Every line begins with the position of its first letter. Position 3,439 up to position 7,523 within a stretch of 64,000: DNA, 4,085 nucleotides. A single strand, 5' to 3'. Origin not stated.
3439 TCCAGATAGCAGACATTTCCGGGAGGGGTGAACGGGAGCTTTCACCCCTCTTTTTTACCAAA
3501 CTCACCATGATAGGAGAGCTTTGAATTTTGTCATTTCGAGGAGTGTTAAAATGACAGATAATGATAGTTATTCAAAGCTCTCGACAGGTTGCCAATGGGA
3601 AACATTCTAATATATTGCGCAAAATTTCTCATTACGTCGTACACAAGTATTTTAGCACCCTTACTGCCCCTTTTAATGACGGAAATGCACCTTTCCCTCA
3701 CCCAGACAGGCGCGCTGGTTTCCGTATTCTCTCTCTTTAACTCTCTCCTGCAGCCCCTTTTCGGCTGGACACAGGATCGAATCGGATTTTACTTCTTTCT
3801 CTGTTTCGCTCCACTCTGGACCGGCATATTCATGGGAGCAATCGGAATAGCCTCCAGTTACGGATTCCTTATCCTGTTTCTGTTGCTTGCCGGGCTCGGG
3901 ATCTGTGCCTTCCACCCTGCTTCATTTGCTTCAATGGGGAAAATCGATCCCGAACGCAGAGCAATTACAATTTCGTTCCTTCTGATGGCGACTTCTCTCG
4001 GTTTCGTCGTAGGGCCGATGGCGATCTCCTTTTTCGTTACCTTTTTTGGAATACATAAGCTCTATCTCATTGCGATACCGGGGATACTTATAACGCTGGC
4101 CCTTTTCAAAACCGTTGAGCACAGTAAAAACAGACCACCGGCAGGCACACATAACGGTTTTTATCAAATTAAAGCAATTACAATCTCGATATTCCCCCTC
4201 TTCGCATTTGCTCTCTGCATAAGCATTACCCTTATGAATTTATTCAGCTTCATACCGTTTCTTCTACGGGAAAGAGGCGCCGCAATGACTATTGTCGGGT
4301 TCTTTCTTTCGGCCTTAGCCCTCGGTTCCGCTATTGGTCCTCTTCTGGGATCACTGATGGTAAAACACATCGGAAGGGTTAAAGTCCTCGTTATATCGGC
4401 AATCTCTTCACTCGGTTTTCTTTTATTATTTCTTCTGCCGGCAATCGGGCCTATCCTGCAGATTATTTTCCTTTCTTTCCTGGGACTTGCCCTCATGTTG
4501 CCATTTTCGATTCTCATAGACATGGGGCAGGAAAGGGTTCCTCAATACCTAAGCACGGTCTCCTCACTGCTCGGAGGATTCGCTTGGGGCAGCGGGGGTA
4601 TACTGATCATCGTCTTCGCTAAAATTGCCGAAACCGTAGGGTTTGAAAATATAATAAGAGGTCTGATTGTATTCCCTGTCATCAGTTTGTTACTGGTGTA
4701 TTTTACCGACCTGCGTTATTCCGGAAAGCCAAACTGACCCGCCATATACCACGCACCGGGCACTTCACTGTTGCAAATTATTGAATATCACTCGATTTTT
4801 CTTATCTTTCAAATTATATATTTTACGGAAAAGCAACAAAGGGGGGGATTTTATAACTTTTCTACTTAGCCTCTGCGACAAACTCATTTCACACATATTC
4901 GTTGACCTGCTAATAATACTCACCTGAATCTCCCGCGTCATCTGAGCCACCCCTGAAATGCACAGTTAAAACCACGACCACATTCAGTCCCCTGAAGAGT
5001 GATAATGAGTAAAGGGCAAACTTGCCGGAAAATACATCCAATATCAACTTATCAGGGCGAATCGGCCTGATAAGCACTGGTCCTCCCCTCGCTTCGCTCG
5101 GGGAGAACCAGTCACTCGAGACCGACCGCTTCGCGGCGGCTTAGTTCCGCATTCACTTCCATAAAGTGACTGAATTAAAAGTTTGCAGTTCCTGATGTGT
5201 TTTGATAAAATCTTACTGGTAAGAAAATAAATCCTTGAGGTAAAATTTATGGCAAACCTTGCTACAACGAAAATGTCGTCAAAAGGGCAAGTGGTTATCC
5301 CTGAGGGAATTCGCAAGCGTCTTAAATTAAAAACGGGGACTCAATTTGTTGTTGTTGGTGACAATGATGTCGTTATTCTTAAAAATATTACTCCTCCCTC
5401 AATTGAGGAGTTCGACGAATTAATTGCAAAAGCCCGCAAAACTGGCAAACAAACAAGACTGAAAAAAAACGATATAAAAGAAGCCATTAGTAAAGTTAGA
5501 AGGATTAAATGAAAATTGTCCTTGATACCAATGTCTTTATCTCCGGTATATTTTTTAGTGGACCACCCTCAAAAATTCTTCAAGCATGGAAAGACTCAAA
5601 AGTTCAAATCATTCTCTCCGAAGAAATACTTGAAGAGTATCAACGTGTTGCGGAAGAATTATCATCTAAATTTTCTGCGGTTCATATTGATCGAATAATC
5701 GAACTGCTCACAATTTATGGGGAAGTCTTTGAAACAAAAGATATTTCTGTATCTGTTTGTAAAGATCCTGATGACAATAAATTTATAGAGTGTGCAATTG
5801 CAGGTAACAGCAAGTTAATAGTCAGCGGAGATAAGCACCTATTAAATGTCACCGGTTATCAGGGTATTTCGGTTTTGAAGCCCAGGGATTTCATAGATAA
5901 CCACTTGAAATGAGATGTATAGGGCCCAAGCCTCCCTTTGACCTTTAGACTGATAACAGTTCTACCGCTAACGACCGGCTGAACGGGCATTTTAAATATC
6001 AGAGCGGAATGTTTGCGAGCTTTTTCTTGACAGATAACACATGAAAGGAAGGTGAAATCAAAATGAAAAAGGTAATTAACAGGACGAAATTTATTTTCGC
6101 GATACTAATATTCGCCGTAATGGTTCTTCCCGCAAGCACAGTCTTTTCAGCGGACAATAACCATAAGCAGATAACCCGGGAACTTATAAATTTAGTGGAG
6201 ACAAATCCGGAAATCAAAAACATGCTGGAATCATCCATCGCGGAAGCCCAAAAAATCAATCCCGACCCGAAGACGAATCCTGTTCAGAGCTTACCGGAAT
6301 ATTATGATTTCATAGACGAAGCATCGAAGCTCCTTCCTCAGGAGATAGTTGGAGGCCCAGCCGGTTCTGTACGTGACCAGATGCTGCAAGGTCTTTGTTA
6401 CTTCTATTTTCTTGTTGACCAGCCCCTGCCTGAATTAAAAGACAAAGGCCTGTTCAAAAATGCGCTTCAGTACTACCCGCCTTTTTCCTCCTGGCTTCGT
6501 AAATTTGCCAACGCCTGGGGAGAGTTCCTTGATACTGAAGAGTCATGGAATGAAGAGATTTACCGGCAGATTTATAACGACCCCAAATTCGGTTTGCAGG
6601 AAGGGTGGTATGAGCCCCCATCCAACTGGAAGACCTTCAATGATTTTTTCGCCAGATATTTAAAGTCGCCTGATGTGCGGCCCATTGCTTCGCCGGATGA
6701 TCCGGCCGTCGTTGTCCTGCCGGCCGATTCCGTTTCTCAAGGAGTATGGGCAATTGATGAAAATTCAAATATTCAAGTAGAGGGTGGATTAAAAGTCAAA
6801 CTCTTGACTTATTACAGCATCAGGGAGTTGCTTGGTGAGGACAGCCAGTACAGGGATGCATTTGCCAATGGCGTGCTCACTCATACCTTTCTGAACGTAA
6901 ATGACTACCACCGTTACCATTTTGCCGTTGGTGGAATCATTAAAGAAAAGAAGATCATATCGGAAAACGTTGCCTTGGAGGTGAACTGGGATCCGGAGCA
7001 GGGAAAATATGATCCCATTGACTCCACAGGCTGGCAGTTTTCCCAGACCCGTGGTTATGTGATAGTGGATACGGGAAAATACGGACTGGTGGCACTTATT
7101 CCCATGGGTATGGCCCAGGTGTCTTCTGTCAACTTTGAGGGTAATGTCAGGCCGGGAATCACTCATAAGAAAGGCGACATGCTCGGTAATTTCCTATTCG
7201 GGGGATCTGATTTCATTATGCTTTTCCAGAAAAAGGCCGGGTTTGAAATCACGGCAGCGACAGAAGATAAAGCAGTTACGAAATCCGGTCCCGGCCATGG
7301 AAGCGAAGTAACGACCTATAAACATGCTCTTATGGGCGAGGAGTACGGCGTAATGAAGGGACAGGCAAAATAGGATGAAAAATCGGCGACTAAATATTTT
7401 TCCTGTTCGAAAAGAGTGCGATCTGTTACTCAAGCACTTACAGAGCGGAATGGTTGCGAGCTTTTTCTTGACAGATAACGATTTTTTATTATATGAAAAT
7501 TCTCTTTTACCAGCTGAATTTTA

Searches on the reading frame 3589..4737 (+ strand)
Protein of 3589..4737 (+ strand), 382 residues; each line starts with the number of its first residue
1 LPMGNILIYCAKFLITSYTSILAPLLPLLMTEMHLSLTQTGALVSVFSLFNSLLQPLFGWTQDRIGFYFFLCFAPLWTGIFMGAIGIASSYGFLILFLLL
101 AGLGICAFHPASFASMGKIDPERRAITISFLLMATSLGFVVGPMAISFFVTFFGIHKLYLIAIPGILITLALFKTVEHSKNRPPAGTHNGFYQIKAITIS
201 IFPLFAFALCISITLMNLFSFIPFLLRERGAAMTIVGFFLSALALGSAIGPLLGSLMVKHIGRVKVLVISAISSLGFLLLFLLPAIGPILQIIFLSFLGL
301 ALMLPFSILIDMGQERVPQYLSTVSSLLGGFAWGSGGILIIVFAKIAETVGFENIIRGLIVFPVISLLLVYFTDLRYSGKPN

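Call 7: search_protein_families(library=ncbifam, proteins=[window:3589-4737:+])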
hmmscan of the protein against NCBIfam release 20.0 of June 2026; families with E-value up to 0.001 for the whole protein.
window:3589-4737:+ (382 aa): 10 families
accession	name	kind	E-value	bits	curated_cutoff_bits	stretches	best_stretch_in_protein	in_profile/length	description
TIGR00893.1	2A0114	subfamily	4.7e-09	35.7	395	1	13-183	7-176/399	D-galactonate transporter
TIGR00895.1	2A0115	subfamily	4.9e-09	35.6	418.55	1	20-176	34-192/398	aromatic acid/H+ symport family MFS transporter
TIGR00881.1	2A0104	subfamily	5e-06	25.8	407.75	1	23-177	15-172/379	phosphoglycerate transporter protein PgtP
TIGR00897.2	2A0118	subfamily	5.2e-06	25.6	375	1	25-162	244-386/401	RbtT/DalT/CsbX family MFS transporter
NF012169.0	qepA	equivalog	7.8e-06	24.8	1075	1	20-186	38-206/511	fluoroquinolone efflux MFS transporter QepA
NF002962.0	PRK03633.1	equivalog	9.4e-06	24.9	361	1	6-290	9-292/382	MFS transporter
NF000391.1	EmrB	exception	4.9e-05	22.2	925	1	11-178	19-188/501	multidrug efflux MFS transporter permease subunit EmrB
TIGR00880.1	2_A_01_02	superfamily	0.00014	22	131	1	41-172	1-133/141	multidrug resistance protein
NF053757.1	BclibactTpBcbE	equivalog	0.00014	21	600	0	14-311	13-329/394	bacillibactin exporter BcbE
NF049980.1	SfMCT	equivalog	0.00078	18.2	320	0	29-294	28-308/378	L-lactate MFS transporter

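Call 35: search_protein_families(library=pfam, proteins=[window:3589-4737:+], max_evalue=0.001)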
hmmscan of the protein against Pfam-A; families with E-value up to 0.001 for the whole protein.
window:3589-4737:+ (382 aa): 1 family
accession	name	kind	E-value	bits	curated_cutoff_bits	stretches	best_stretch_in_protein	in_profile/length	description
PF07690.21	MFS_1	-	1.7e-33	116.5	33.4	1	9-339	2-345/347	Major Facilitator Superfamily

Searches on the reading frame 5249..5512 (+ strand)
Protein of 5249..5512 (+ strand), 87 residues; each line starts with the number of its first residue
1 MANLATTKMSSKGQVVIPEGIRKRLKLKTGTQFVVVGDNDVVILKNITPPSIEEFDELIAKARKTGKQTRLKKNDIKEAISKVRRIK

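Call 7: search_protein_families(library=ncbifam, proteins=[window:5249-5512:+])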
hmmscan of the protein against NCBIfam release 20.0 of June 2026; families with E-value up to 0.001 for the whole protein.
window:5249-5512:+ (87 aa): 5 families
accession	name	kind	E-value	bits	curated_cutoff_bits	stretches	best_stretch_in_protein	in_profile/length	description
TIGR01439.1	lp_hng_hel_AbrB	domain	1.6e-09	37.3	28.3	1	6-45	1-41/44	transcriptional regulator, AbrB family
NF040962.1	near_HgcAB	equivalog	2.6e-05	24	70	1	9-37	10-38/70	HgcAB-associated protein HgcC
NF050106.1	TA_MazE_antitoxin_Deino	equivalog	3.4e-05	24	65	1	13-44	1-32/65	type II toxin-antitoxin system MazE family antitoxin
NF006352.0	PRK08577.1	equivalog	3.8e-05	23.8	140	1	6-41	6-41/136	hypothetical protein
TIGR02851.1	spore_V_T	equivalog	0.00088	19.2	235.9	1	10-57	10-59/180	stage V sporulation protein T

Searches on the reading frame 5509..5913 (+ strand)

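Call 7: search_protein_families(library=ncbifam, proteins=[window:5509-5913:+])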
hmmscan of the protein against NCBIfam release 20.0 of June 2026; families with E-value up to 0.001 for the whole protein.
window:5509-5913:+ (134 aa): 1 family
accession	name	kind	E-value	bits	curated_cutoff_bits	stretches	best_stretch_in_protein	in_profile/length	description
TIGR00305.1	TIGR00305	equivalog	8.5e-22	77.6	29.15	1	2-113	1-114/115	putative toxin-antitoxin system toxin component, PIN family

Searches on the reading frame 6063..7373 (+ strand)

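Call 7: search_protein_families(library=ncbifam, proteins=[window:6063-7373:+])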
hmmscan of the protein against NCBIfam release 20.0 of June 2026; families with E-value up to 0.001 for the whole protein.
window:6063-7373:+ (436 aa): 4 families
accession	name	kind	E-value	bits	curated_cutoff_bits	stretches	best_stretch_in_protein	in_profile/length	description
NF001941.0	PRK00723.1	equivalog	2.3e-23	82.9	371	1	183-391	77-265/297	phosphatidylserine decarboxylase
TIGR00163.1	PS_decarb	equivalog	8.1e-21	74.2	111.75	1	187-409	10-236/243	archaetidylserine decarboxylase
NF002853.0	PRK03140.1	equivalog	6.7e-15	55.1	307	1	186-397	53-240/262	phosphatidylserine decarboxylase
NF003038.0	PRK03934.1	equivalog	3e-12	45.9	285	1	182-300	41-147/267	phosphatidylserine decarboxylase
